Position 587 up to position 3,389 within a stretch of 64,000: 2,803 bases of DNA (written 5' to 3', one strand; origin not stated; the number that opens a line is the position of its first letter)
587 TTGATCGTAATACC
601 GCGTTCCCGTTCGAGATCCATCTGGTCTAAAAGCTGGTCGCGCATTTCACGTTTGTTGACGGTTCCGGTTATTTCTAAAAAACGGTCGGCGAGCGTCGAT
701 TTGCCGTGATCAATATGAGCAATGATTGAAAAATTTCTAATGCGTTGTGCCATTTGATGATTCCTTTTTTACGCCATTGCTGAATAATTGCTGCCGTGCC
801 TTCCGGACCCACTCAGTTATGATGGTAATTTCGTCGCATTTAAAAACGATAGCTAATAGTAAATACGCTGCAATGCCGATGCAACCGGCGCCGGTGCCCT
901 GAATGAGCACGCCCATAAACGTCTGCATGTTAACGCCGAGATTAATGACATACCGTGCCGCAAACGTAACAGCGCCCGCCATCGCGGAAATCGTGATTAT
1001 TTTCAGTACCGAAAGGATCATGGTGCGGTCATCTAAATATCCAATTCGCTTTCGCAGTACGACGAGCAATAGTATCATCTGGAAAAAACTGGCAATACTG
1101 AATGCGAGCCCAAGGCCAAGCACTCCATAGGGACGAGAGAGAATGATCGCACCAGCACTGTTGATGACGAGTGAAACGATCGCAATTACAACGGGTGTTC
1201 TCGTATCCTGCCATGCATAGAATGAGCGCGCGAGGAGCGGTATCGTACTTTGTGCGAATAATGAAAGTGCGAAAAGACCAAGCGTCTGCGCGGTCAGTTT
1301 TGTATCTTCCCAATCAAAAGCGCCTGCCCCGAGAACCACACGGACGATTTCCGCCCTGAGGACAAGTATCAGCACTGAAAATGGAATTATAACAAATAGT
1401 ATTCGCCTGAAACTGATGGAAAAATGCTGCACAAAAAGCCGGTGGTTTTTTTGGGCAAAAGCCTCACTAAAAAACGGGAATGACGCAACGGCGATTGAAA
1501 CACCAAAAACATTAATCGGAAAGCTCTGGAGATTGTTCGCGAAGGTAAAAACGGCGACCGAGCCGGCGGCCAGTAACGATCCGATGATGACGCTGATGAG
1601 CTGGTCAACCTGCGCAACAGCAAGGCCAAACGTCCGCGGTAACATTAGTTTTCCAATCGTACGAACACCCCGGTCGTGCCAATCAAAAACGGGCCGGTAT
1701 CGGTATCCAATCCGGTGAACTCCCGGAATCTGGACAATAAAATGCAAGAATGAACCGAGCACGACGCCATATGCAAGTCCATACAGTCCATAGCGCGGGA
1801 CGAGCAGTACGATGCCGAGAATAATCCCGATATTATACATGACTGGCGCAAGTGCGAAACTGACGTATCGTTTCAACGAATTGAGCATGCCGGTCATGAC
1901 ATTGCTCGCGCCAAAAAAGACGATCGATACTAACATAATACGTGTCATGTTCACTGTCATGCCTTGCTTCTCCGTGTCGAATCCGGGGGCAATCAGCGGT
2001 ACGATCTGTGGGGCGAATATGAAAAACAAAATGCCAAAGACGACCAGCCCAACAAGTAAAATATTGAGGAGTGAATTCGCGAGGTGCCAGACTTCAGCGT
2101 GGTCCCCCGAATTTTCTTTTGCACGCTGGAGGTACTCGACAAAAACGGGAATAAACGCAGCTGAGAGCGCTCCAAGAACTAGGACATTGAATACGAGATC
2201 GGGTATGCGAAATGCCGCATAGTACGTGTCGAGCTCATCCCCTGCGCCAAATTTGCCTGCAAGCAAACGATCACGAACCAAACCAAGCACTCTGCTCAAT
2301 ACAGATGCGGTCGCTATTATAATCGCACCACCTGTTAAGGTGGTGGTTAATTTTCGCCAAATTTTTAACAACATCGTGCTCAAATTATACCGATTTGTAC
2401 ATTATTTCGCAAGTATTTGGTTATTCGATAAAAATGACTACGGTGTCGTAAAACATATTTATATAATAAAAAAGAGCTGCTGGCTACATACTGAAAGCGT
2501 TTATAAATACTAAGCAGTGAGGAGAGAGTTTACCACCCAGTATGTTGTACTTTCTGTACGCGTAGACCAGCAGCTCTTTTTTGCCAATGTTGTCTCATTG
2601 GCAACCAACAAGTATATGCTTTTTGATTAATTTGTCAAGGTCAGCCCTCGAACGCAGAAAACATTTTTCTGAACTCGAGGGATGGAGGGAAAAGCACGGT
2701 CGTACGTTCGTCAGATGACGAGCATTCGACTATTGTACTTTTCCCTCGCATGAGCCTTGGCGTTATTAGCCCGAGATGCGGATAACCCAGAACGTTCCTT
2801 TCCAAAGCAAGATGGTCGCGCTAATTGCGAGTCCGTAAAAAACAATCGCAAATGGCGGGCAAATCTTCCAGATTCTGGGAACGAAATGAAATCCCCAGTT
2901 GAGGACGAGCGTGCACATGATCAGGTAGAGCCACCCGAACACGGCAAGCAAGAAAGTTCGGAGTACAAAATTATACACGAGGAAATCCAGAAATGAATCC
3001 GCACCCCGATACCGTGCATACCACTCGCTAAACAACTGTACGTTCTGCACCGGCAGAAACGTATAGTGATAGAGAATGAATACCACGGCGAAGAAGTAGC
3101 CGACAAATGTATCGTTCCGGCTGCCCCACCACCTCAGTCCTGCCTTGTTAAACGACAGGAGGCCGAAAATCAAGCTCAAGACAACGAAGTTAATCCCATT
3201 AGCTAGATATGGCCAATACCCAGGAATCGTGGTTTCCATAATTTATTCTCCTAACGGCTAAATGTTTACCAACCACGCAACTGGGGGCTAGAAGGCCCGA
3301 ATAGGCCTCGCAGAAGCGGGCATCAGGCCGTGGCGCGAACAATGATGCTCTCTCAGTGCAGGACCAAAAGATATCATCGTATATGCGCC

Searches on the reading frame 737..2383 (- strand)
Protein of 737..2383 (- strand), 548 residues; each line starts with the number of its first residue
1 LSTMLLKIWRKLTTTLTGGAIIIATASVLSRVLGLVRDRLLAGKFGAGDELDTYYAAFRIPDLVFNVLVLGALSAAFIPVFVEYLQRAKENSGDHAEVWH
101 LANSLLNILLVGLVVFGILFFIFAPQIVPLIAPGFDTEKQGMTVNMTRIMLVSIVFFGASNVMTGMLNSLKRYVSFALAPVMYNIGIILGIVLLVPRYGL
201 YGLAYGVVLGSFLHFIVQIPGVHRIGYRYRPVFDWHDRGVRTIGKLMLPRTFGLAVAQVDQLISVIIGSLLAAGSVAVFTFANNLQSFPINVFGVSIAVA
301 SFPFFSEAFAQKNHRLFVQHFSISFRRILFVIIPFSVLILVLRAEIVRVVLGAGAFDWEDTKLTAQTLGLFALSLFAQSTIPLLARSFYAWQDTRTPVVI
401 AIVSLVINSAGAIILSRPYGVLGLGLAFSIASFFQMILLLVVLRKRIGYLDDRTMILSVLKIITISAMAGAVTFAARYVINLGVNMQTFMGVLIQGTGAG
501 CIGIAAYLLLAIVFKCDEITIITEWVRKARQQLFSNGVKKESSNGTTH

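Call 48: search_protein_families(library=pfam, proteins=[window:737-2383:-], max_evalue=0.0001)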
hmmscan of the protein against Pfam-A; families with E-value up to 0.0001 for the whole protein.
window:737-2383:- (548 aa): 3 families
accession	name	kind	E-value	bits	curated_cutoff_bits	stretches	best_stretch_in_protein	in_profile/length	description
PF03023.19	MurJ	-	1e-100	337.9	27.4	1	42-490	2-447/451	Lipid II flippase MurJ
PF13440.11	Polysacc_synt_3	-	8.3e-14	51.9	23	1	114-353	55-286/293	Polysaccharide biosynthesis protein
PF01554.23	MatE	-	1.8e-08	34.7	24.9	1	261-410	13-157/161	MatE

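Call 74: find_encoding_contigs(protein=window:737-2383:-, flank=10000, max_places=3)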
Protein window:737-2383:- (548 aa): no gene with exactly this product is on record in the collection.

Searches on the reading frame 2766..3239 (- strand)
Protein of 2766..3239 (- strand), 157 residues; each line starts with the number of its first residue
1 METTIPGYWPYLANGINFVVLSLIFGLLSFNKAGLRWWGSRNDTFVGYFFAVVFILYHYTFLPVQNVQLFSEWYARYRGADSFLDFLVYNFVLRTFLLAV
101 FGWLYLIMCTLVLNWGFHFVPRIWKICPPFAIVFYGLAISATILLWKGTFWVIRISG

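Call 48: search_protein_families(library=pfam, proteins=[window:2766-3239:-], max_evalue=0.0001)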
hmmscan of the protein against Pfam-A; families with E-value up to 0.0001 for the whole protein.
window:2766-3239:- (157 aa): 0 families

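Call 77: find_encoding_contigs(protein=window:2766-3239:-, flank=10000, max_places=3)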
Protein window:2766-3239:- (157 aa): 2 contigs read that carry it; 1 place shown.
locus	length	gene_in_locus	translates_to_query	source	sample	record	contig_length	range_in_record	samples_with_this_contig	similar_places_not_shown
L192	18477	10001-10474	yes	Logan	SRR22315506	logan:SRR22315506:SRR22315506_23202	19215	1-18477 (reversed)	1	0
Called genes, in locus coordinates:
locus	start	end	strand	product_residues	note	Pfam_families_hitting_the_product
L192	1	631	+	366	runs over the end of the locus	PF13439:Glyco_transf_4, PF00534:Glycos_transf_1, PF13692:Glyco_trans_1_4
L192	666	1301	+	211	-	-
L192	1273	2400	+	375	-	PF13439:Glyco_transf_4, PF13579:Glyco_trans_4_4 (weak), PF20706:GT4-conflict (weak), PF00534:Glycos_transf_1, PF13692:Glyco_trans_1_4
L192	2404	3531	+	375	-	PF13439:Glyco_transf_4, PF13579:Glyco_trans_4_4 (faint), PF20706:GT4-conflict, PF00534:Glycos_transf_1, PF13692:Glyco_trans_1_4, PF13524:Glyco_trans_1_2 (weak)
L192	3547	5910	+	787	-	PF13196:DUF4012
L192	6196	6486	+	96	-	-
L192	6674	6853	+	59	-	-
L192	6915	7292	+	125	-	-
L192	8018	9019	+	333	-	-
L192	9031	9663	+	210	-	-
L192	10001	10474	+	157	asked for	-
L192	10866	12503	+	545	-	PF03023:MurJ, PF13440:Polysacc_synt_3, PF01554:MatE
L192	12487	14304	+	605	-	PF00009:GTP_EFTU, PF03144:GTP_EFTU_D2, PF14492:EFG_III (faint), PF00679:EFG_C, PF06421:LepA_C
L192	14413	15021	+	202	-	PF14470:bPH_3 (weak), PF03703:bPH_2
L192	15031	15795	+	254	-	-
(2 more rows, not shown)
